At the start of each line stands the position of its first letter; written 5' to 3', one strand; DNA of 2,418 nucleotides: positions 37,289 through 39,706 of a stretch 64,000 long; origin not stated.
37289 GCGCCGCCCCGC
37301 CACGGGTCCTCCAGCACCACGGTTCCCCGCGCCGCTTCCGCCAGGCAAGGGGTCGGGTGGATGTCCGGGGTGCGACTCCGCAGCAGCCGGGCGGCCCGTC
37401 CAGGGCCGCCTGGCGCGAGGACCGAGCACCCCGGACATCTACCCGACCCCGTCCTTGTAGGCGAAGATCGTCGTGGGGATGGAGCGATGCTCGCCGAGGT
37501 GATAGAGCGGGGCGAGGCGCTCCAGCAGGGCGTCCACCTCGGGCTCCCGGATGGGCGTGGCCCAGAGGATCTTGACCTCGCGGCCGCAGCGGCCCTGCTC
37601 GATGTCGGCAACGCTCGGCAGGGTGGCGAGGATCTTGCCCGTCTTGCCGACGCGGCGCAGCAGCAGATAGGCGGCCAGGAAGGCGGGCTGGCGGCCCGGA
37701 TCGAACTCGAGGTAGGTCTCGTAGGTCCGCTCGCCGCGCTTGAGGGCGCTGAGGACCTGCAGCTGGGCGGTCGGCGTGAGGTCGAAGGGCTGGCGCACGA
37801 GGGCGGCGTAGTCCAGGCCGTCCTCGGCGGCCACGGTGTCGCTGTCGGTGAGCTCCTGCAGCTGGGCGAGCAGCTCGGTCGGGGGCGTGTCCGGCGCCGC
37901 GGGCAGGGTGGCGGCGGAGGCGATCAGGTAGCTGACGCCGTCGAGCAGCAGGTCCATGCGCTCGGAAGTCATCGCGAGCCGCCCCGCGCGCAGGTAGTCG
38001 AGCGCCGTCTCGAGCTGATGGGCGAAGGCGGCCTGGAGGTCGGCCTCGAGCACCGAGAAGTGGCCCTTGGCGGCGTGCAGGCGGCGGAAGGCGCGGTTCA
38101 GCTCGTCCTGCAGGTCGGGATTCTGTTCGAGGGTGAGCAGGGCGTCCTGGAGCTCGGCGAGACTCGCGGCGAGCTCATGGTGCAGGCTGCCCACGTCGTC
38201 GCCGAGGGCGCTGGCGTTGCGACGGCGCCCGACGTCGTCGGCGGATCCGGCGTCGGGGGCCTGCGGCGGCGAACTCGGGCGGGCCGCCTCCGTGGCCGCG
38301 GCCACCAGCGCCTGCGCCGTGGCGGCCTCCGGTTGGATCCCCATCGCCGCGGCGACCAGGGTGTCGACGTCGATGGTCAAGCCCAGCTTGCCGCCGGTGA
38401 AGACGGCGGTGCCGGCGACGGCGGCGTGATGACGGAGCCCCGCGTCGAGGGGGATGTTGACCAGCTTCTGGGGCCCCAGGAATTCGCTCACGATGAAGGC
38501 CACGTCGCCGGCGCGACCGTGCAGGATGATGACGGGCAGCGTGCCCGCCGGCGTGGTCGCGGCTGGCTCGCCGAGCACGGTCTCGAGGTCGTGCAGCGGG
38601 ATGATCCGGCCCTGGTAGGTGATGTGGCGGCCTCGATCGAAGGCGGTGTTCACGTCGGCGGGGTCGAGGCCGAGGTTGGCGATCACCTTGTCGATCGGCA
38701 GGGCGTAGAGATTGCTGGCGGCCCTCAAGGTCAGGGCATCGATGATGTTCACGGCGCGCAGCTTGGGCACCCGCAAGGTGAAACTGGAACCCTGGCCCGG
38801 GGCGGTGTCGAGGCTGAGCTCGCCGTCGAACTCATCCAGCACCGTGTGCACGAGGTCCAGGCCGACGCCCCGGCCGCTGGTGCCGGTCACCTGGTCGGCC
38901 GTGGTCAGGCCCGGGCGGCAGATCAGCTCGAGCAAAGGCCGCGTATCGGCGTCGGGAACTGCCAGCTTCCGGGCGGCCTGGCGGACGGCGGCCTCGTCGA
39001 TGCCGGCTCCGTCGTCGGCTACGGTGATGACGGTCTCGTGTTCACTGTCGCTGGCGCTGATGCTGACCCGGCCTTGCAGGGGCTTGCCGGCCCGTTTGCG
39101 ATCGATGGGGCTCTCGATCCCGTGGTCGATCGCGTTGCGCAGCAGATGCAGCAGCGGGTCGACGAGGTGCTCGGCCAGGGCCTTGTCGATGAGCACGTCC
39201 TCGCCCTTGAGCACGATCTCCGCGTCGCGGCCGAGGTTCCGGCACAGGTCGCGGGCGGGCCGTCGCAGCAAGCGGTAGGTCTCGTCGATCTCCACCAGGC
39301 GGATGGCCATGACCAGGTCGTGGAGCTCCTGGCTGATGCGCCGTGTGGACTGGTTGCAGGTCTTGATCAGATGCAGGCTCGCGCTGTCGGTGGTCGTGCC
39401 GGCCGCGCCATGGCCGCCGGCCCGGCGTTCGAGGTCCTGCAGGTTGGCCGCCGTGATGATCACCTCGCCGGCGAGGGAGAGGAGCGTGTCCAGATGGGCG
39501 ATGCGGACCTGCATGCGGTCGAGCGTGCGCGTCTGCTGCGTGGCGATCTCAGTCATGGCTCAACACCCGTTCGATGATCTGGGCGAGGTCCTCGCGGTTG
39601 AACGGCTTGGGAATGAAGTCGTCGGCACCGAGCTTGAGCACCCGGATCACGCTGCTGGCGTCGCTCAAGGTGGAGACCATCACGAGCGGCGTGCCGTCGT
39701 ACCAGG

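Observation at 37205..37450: The same structured element sits in the 3-prime UTR of both convergent genes, in mirror orientation, with compensatory stem changes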

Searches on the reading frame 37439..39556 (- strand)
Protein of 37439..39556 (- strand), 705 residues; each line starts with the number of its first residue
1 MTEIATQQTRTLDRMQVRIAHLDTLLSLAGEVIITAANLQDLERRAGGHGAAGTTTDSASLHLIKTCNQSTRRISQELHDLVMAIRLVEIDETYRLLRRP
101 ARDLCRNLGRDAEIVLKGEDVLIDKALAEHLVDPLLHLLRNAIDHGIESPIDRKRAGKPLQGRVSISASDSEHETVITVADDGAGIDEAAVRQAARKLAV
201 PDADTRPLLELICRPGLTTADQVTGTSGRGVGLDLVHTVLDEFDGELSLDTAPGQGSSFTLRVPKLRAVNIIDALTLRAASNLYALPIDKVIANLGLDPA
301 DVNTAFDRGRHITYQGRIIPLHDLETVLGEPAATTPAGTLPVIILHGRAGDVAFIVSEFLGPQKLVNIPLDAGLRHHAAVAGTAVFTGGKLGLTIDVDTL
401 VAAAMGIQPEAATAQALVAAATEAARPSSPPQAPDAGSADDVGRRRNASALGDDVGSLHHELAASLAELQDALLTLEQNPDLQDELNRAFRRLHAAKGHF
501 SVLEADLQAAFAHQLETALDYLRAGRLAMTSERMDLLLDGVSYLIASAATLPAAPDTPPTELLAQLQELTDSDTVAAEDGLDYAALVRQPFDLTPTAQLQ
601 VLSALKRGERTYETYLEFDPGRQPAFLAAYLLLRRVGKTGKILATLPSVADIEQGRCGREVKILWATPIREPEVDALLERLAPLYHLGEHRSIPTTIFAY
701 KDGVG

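Call 6: search_protein_families(library=pfam, proteins=[window:37439-39556:-])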
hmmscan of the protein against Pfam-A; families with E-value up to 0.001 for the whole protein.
window:37439-39556:- (705 aa): 6 families
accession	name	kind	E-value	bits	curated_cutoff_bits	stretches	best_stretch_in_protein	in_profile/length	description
PF02518.31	HATPase_c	-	4.4e-16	59.7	26.4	1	134-265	5-109/111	Histidine kinase-, DNA gyrase B-, and HSP90-like ATPase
PF01584.24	CheW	-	1e-12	48.3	23.5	1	274-403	2-136/138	CheW-like domain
PF02895.20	H-kinase_dim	-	2.2e-09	38.1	23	1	16-85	5-68/68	Signal transducing histidine kinase, homodimeric domain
PF01627.28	Hpt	-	2.6e-06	28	24.6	1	465-544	6-81/84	Hpt domain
PF07194.16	P2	-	0.00013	22.4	23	1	612-678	2-68/81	P2 response regulator binding domain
PF13589.12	HATPase_c_3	-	0.00029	21.3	25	1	137-206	9-64/137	Histidine kinase-, DNA gyrase B-, and HSP90-like ATPase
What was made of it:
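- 37439..39556 (-): CheA-like histidine kinase CDS (705 aa). Pfam H-kinase_dim, HATPase_c, CheW, Hpt, P2 (call 6).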

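Call 9: find_encoding_contigs(protein=window:37439-39556:-, flank=3000, max_places=6)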
Protein window:37439-39556:- (705 aa): no gene with exactly this product is on record in the collection.
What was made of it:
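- Tried and rejected: Exact look-up of the window's CheA: 'not on record' (call 9).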

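Call 18: find_homologous_proteins(query=window:37439-39556:-, max_evalue=1e-30)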
Query window:37439-39556:- (705 aa): 1146 proteins with E <= 1e-30 among 8000 candidates; the best 120 are listed.
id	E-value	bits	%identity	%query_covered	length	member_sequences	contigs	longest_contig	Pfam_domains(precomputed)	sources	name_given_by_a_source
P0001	0.0e+0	1522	100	100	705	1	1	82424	PF02895.21,PF01584.25,PF02518.32,PF01627.29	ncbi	ncbi:MAG: ATP-binding protein [Candidatus Krumholzibacteriia bacterium]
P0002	0.0e+0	1108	73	100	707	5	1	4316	PF02895.21,PF01584.25,PF02518.32,PF01627.29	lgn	-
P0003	0.0e+0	1095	73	100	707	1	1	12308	PF02895.21,PF01584.25,PF02518.32,PF01627.29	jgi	-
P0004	0.0e+0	1028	68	100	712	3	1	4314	PF07194.17,PF02895.21,PF01584.25,PF02518.32,PF01627.29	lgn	-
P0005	0.0e+0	1013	68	99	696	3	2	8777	PF02895.21,PF01584.25,PF02518.32,PF01627.29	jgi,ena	-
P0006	3.0e-298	1009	69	100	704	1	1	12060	PF02895.21,PF01584.25,PF02518.32,PF01627.29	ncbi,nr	ncbi:hypothetical protein GF314_12475 [bacterium]|nr:hypothetical protein [bacterium]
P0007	3.1e-298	1009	68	99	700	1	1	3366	PF07194.17,PF02895.21,PF01584.25,PF02518.32,PF01627.29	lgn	-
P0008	9.6e-292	988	65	100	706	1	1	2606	PF02895.21,PF01584.25,PF02518.32,PF01627.29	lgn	-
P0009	3.4e-287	973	66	100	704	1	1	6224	PF02895.21,PF01584.25,PF02518.32,PF01627.29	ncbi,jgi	jgi:chemotaxis protein histidine kinase CheA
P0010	4.2e-282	956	65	99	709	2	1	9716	PF07194.17,PF02895.21,PF01584.25,PF02518.32,PF01627.29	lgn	-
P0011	1.8e-278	944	64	99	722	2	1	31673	PF02895.21,PF01584.25,PF02518.32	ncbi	-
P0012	6.2e-276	936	64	99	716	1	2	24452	PF07194.17,PF02895.21,PF01584.25,PF02518.32,PF01627.29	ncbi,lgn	-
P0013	1.0e-275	935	63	99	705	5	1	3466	PF02895.21,PF01584.25,PF02518.32,PF01627.29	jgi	-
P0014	6.1e-275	932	63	99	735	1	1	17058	PF02895.21,PF01584.25,PF02518.32,PF01627.29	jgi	-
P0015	1.1e-274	931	63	100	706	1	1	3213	PF02895.21,PF01584.25,PF02518.32,PF01627.29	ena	-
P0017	7.2e-274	929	63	100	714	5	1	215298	PF07194.17,PF02895.21,PF01584.25,PF02518.32,PF01627.29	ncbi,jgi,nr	ncbi:MAG: ATP-binding protein [Candidatus Krumholzibacteria bacterium]|jgi:chemotaxis protein histid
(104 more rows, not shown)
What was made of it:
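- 37439..39556 (-): 100% identical to a protein of a MAG named Candidatus Krumholzibacteriia bacterium (call 18).
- Tried and rejected: It was later identified through the homologue search (call 18).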

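Call 20: find_encoding_contigs(protein=P0003, flank=10000, max_places=2)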
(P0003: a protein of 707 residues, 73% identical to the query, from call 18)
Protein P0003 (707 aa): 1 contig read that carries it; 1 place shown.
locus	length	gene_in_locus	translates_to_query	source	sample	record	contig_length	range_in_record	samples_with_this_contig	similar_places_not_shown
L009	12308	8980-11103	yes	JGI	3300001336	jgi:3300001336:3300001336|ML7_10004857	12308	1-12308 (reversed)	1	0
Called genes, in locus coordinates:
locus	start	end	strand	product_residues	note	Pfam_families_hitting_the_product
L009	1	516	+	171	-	?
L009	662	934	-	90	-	-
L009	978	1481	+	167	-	PF00722:Glyco_hydro_16 (weak)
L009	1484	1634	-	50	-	-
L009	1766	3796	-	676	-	PF17900:Peptidase_M1_N (weak), PF01433:Peptidase_M1, PF13860:FlgD_ig (weak)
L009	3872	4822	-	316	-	PF00132:Hexapep (faint)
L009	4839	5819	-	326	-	PF00291:PALP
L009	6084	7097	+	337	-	PF07610:DUF1573, PF15780:ASH, PF22544:HYDIN_VesB_CFA65-like_Ig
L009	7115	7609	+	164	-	PF00581:Rhodanese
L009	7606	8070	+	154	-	PF07291:MauE, PF07681:DoxX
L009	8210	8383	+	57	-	PF12797:Fer4_2 (weak), PF12837:Fer4_6 (weak), PF00037:Fer4 (weak), PF13237:Fer4_10, PF14697:Fer4_21, PF12838:Fer4_7, PF13187:Fer4_9, PF00037:Fer4, +5 more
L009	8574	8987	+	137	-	PF00072:Response_reg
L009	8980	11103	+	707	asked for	PF02895:H-kinase_dim (weak), PF02518:HATPase_c, PF01584:CheW, PF01627:Hpt (weak)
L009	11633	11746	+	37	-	-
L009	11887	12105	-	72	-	PF12441:CopG_antitoxin (weak), PF14384:BrnA_antitoxin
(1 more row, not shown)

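Call 21: find_encoding_contigs(protein=P0006, flank=10000, max_places=2)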
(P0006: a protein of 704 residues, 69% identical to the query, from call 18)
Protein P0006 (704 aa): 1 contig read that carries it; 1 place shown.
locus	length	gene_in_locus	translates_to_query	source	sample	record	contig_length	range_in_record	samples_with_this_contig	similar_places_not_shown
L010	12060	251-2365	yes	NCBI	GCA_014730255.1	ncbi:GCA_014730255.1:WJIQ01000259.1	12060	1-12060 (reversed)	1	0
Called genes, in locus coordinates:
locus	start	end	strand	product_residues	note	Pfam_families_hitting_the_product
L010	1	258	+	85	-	PF00072:Response_reg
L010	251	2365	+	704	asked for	PF02895:H-kinase_dim, PF02518:HATPase_c, PF01584:CheW, PF01627:Hpt (weak)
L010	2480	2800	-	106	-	PF01906:YbjQ_1, PF23025:YbjQ_2 (faint)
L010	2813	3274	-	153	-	-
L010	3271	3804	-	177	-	PF04542:Sigma70_r2, PF08281:Sigma70_r4_2, PF04545:Sigma70_r4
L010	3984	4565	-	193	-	PF01923:Cob_adeno_trans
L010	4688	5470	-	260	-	-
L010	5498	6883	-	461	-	PF13860:FlgD_ig (weak)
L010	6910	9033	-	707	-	PF07715:Plug, PF00593:TonB_dep_Rec_b-barrel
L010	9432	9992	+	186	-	PF07638:Sigma70_ECF, PF08281:Sigma70_r4_2, PF04545:Sigma70_r4 (weak)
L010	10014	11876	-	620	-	PF23381:Beta-prop_IFT122_1st (faint), PF25174:Beta-prop_THOC3 (faint)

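Call 22: find_encoding_contigs(protein=P0017, flank=10000, max_places=2)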
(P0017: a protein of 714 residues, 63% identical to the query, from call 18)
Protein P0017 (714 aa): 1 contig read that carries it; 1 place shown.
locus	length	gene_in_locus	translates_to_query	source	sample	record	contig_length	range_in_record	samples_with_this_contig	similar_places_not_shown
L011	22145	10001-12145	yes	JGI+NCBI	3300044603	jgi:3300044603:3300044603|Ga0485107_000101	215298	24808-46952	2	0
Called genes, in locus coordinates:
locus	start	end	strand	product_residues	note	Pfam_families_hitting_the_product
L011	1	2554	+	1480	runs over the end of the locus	PF05359:DUF748 (faint), PF04357:TamB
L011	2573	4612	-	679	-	PF17900:Peptidase_M1_N (weak), PF01433:Peptidase_M1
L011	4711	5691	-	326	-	PF00132:Hexapep (faint)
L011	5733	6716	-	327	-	PF00291:PALP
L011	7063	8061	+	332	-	PF22544:HYDIN_VesB_CFA65-like_Ig, PF07610:DUF1573, PF15780:ASH (faint)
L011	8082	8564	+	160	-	PF00581:Rhodanese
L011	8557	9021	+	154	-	PF07291:MauE, PF07681:DoxX (weak)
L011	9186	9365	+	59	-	PF14697:Fer4_21 (weak), PF12837:Fer4_6 (faint), PF00037:Fer4 (weak), PF13237:Fer4_10, PF12838:Fer4_7, PF13187:Fer4_9, PF12797:Fer4_2 (weak), PF00037:Fer4 (weak), +2 more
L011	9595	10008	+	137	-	PF00072:Response_reg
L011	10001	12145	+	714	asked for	PF02895:H-kinase_dim (weak), PF07194:P2 (faint), PF02518:HATPase_c, PF01584:CheW, PF01627:Hpt (weak)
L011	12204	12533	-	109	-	PF01906:YbjQ_1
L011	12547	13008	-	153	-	-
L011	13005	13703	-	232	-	PF04542:Sigma70_r2, PF04545:Sigma70_r4, PF08281:Sigma70_r4_2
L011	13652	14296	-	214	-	PF01923:Cob_adeno_trans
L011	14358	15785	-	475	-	PF13860:FlgD_ig (weak)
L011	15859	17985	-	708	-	PF07715:Plug, PF00593:TonB_dep_Rec_b-barrel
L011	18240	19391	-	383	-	PF01207:Dus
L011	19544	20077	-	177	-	PF02915:Rubrerythrin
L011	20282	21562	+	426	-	PF00285:Citrate_synt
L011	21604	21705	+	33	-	-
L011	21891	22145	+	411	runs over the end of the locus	PF00753:Lactamase_B, PF12706:Lactamase_B_2 (weak), PF13860:FlgD_ig (faint)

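Call 23: find_encoding_contigs(protein=P0011, flank=10000, max_places=2)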
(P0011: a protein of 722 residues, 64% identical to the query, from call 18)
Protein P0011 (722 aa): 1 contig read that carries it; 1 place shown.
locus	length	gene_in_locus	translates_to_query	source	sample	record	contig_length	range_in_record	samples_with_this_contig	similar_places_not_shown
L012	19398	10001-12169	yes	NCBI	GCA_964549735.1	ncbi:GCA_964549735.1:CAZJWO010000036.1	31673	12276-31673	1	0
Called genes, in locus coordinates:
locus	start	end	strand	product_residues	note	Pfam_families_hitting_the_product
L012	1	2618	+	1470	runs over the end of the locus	PF05359:DUF748 (faint), PF27051:TamB_N (faint), PF04357:TamB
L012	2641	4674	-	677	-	PF17900:Peptidase_M1_N, PF01433:Peptidase_M1, PF13860:FlgD_ig (weak)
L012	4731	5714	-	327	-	PF00132:Hexapep (faint)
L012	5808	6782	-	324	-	PF00291:PALP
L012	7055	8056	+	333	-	PF07610:DUF1573, PF22544:HYDIN_VesB_CFA65-like_Ig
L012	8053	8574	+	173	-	PF00581:Rhodanese (weak)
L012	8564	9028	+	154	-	PF07291:MauE, PF07681:DoxX (weak)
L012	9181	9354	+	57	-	PF12797:Fer4_2 (weak), PF12837:Fer4_6 (weak), PF14697:Fer4_21 (weak), PF00037:Fer4, PF13237:Fer4_10, PF12838:Fer4_7, PF13187:Fer4_9, PF12797:Fer4_2 (weak), +5 more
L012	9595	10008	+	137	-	PF00072:Response_reg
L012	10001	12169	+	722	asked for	PF02895:H-kinase_dim (weak), PF02518:HATPase_c, PF01584:CheW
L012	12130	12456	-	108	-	PF01906:YbjQ_1, PF23025:YbjQ_2 (faint)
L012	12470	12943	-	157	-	-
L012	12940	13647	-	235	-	PF04542:Sigma70_r2, PF04545:Sigma70_r4, PF08281:Sigma70_r4_2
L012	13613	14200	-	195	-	PF01923:Cob_adeno_trans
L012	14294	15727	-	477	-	PF13860:FlgD_ig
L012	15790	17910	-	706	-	PF07715:Plug, PF00593:TonB_dep_Rec_b-barrel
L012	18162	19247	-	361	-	PF01207:Dus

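Call 44: find_encoding_contigs(protein=P0002, flank=3000, max_places=1)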
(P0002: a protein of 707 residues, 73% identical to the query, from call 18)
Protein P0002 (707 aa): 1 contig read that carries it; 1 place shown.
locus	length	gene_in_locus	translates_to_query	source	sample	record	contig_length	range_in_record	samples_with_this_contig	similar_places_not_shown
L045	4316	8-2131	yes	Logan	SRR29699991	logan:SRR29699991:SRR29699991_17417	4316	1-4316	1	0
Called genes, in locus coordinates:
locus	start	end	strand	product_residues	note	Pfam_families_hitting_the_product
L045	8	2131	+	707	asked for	PF02895:H-kinase_dim (weak), PF02518:HATPase_c, PF01584:CheW, PF01627:Hpt (weak)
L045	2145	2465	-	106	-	PF01906:YbjQ_1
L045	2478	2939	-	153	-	PF13490:zf-HC2 (faint)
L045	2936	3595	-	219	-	PF04542:Sigma70_r2, PF07638:Sigma70_ECF (weak), PF08281:Sigma70_r4_2, PF04545:Sigma70_r4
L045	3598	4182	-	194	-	PF01923:Cob_adeno_trans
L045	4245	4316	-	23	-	?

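Call 45: find_encoding_contigs(protein=P0009, flank=3000, max_places=1)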
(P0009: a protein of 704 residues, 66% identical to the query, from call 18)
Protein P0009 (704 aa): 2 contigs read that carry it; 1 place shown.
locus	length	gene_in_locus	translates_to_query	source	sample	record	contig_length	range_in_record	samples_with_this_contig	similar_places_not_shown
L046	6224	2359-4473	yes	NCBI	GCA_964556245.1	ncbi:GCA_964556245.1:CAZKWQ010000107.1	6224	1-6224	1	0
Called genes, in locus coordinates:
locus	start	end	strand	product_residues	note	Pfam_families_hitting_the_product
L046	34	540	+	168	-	-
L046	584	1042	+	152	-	PF00581:Rhodanese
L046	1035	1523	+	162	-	PF07291:MauE, PF07681:DoxX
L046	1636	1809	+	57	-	PF12837:Fer4_6 (weak), PF13237:Fer4_10, PF00037:Fer4 (weak), PF14697:Fer4_21, PF12838:Fer4_7, PF13187:Fer4_9, PF12797:Fer4_2 (weak), PF00037:Fer4, +4 more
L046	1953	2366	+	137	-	PF00072:Response_reg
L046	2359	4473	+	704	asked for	PF02895:H-kinase_dim, PF02518:HATPase_c, PF01584:CheW, PF01627:Hpt (weak)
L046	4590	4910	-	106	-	PF01906:YbjQ_1, PF23025:YbjQ_2 (faint)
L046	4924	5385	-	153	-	-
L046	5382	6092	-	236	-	PF04542:Sigma70_r2, PF08281:Sigma70_r4_2, PF04545:Sigma70_r4 (weak)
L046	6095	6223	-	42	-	?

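Call 46: find_encoding_contigs(protein=P0010, flank=3000, max_places=1)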
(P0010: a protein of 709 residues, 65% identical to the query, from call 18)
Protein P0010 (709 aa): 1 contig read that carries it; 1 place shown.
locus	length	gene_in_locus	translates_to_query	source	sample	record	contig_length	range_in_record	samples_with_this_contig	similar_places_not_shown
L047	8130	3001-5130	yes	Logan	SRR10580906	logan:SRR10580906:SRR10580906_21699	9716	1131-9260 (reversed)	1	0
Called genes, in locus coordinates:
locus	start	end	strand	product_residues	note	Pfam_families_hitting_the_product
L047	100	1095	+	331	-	PF22544:HYDIN_VesB_CFA65-like_Ig, PF07610:DUF1573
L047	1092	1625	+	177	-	PF00581:Rhodanese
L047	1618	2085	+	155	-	PF07291:MauE, PF07681:DoxX (weak)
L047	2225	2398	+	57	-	PF12797:Fer4_2 (weak), PF12837:Fer4_6 (weak), PF14697:Fer4_21 (weak), PF00037:Fer4, PF13237:Fer4_10, PF12838:Fer4_7, PF13187:Fer4_9, PF00037:Fer4, +7 more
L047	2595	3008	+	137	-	PF00072:Response_reg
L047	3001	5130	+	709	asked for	PF02895:H-kinase_dim, PF02518:HATPase_c, PF01584:CheW, PF01627:Hpt (weak), PF07194:P2 (weak)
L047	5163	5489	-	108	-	PF01906:YbjQ_1, PF23025:YbjQ_2 (faint)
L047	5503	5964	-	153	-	-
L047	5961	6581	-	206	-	PF04542:Sigma70_r2, PF07638:Sigma70_ECF (weak), PF08281:Sigma70_r4_2, PF04545:Sigma70_r4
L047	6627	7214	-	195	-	PF01923:Cob_adeno_trans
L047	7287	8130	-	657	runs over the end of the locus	?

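Call 47: find_encoding_contigs(protein=P0014, flank=3000, max_places=1)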
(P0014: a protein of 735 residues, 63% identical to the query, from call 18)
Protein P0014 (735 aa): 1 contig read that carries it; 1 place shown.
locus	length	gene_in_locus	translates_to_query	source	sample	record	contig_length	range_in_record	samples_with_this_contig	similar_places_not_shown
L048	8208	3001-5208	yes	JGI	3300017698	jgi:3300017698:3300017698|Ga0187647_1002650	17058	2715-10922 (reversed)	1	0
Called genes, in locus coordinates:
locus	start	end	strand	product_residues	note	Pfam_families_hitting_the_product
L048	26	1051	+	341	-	PF15780:ASH (faint), PF22544:HYDIN_VesB_CFA65-like_Ig, PF07610:DUF1573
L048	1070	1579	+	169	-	PF00581:Rhodanese (faint)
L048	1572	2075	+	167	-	PF07291:MauE, PF07681:DoxX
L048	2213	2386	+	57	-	PF13237:Fer4_10, PF00037:Fer4 (weak), PF14697:Fer4_21, PF12838:Fer4_7, PF13187:Fer4_9, PF12797:Fer4_2 (weak), PF12837:Fer4_6 (weak), PF00037:Fer4, +2 more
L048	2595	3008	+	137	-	PF00072:Response_reg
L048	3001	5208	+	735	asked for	PF02895:H-kinase_dim (weak), PF02518:HATPase_c, PF01584:CheW, PF01627:Hpt (weak)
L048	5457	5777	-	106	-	PF01906:YbjQ_1, PF23025:YbjQ_2 (weak)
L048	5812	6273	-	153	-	-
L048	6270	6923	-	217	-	PF04542:Sigma70_r2, PF07638:Sigma70_ECF (weak), PF08281:Sigma70_r4_2, PF04545:Sigma70_r4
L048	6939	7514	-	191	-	PF01923:Cob_adeno_trans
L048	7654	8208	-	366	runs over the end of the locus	PF01207:Dus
